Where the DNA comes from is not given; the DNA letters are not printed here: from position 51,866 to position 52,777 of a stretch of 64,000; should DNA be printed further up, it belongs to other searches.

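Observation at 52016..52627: Bacterial/phage-type DUF4326 gene embedded between eukaryotic housekeeping genes (HGT candidate)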

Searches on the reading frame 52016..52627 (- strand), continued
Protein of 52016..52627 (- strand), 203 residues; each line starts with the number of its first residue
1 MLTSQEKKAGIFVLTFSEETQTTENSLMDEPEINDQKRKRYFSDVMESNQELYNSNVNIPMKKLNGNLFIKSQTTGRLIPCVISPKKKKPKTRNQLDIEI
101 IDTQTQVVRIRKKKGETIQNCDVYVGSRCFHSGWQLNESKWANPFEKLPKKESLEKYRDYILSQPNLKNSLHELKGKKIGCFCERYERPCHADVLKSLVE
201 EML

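Call 66: fold_search(model_id=the predicted structure, library=pdb)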
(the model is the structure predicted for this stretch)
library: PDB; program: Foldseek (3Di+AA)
matches with E <= 10: 91; with E <= 0.001: 0
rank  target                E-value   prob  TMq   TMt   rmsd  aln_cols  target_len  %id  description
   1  9ch2_C                5.3e-01  0.13  0.22  0.19   6.3       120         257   10  Structure of the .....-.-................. (SonM) and RiPP precursor (SonA-L63D) heteromeric complex (released 2025-01-29)
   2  7lts_A                9.1e-01  0.16  0.27  0.22   5.7       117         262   11  Structure of the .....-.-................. (SonM mutant R67A) and RiPP precursor (SonA) heteromeric complex (with SAH) (released 2021-09-29)
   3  9cgw_A                1.2e+00  0.15  0.27  0.23   5.2       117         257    8  Structure of the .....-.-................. (SonM) and RiPP precursor (SonA-I65W) heteromeric complex (no cofactor) (released 2025-01-29)
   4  9ch7_A                1.2e+00  0.13  0.26  0.22   6.1       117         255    8  Structure of the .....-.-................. (SonM) and RiPP precursor (SonA-Y62A) heteromeric complex (bound to SAH - s (released 2025-01-29)
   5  5k22_A                1.3e+00  0.05  0.17  0.21   9.4       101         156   10  Crystal structure of the complex between human PRL-2 phosphatase in reduced state and Bateman domain of human CNNM3 (released 2016-10-12)
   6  5o5q_D                1.4e+00  0.08  0.22  0.18   6.4       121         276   12  X-ray crystal structure of RapZ from Escherichia coli (P3221 space group) (released 2017-08-30)
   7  7ltf_A                1.5e+00  0.10  0.24  0.20   6.4       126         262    8  Structure of the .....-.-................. (SonM mutant Y58F) and RiPP precursor (SonA) heteromeric complex (no cofact (released 2021-09-29)
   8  2ged_B                1.9e+00  0.03  0.16  0.18  11.6       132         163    7  Signal Recognition Particle Receptor Beta-Subunit in nucleotide-free dimerized form (released 2006-04-18)
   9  2ged_A                2.0e+00  0.02  0.15  0.16  11.6       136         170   10  Signal Recognition Particle Receptor Beta-Subunit in nucleotide-free dimerized form (released 2006-04-18)
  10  8bat                  2.2e+00  0.28  0.20  0.19   2.7        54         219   11  Geobacter lovleyi NADAR (released 2023-07-12)
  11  9ch7_G                2.2e+00  0.10  0.26  0.22   6.1       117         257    9  Structure of the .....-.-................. (SonM) and RiPP precursor (SonA-Y62A) heteromeric complex (bound to SAH - s (released 2025-01-29)
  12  4tld_E                2.6e+00  0.02  0.13  0.12  11.4       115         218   14  Crystal structure of N-terminal C1 domain of KaiC (released 2015-07-01)
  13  1vkm_A                2.8e+00  0.02  0.12  0.10  13.6        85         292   15  Crystal structure of an indigoidine synthase a (idga)-like protein (tm1464) from thermotoga maritima msb8 at 1.90 A re (released 2004-06-29)
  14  6g4g_D                3.0e+00  0.02  0.16  0.05   9.8        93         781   14  Full length ectodomain of ectonucleotide phosphodiesterase/pyrophosphatase-3 (NPP3) including the SMB domains but with (released 2018-11-07)
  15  6p7d_B                3.2e+00  0.06  0.22  0.12   6.8       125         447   13  D104N S. typhimurium siroheme synthase (released 2020-02-26)
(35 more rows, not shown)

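Call 69: search_protein_families(library=pfam, alignment_id=A2, max_evalue=0.01)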
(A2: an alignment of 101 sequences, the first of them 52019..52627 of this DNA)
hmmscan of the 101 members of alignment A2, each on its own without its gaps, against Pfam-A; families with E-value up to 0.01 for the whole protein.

A. member 1, window:52019-52627:- (203 aa): 2 families
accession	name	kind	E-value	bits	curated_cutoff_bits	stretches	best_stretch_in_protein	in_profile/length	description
PF14216.11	DUF4326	-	1.8e-15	57.8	25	1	112-196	2-81/82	Domain of unknown function (DUF4326)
PF22751.1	DUF488-N3a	-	0.0089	16.8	27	0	167-202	83-117/118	Active DUF488-N3 subclade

B. families by the number of members that match (of 101 scanned): 8 families
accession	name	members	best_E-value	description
PF14216.11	DUF4326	101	1.3e-27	Domain of unknown function (DUF4326)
PF22751.1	DUF488-N3a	7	0.00085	Active DUF488-N3 subclade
PF00562.33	RNA_pol_Rpb2_6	1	0.00024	RNA polymerase Rpb2, domain 6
PF16308.10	DUF4950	1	0.0018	Domain of unknown function (DUF4950)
PF07889.17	DUF1664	1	0.0026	Protein of unknown function (DUF1664)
PF03105.24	SPX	1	0.0063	SPX domain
PF04977.20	DivIC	1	0.0066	Septum formation initiator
PF19940.4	DUF6402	1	0.0096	Family of unknown function (DUF6402)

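Call 70: search_protein_families(library=padloc, proteins=[window:52019-52627:-], max_evalue=0.01)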
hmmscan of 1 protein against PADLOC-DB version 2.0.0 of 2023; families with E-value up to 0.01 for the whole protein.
window:52019-52627:- (203 aa): 0 families

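Call 81: find_encoding_contigs(protein=P0017, flank=10000, max_places=2)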
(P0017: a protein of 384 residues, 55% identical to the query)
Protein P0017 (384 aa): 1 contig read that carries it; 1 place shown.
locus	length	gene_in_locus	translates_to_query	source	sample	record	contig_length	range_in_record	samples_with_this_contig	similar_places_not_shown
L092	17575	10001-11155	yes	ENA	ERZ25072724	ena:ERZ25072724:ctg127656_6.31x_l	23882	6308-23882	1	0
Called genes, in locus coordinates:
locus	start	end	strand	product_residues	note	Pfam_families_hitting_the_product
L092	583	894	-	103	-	-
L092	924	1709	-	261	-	-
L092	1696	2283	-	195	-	-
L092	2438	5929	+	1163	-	-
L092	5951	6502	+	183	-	-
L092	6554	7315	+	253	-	PF01712:dNK, PF02223:Thymidylate_kin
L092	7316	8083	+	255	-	-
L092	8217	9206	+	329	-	PF00665:rve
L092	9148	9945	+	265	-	PF13191:AAA_16 (faint)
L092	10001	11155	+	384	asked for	PF14216:DUF4326, PF08719:NADAR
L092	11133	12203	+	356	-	-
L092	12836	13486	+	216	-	-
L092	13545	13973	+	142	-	-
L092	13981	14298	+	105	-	-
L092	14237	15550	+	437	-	-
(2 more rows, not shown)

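Call 82: find_encoding_contigs(protein=P0016, flank=8000, max_places=2)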
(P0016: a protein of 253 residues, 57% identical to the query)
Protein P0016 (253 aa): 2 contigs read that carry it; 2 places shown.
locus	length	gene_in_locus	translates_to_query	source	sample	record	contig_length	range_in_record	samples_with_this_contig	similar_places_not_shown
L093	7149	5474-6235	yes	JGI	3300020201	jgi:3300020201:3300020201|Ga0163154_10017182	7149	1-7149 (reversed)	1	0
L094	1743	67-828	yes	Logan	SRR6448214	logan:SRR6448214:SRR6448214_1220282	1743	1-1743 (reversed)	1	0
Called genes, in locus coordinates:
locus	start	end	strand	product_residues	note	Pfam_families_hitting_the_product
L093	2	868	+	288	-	?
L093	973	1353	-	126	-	-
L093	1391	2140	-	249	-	-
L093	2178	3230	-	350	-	-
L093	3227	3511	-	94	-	-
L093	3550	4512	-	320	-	-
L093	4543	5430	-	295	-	-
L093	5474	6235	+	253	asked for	PF14216:DUF4326, PF00692:dUTPase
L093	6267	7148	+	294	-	?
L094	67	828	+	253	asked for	PF14216:DUF4326, PF00692:dUTPase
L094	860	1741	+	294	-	?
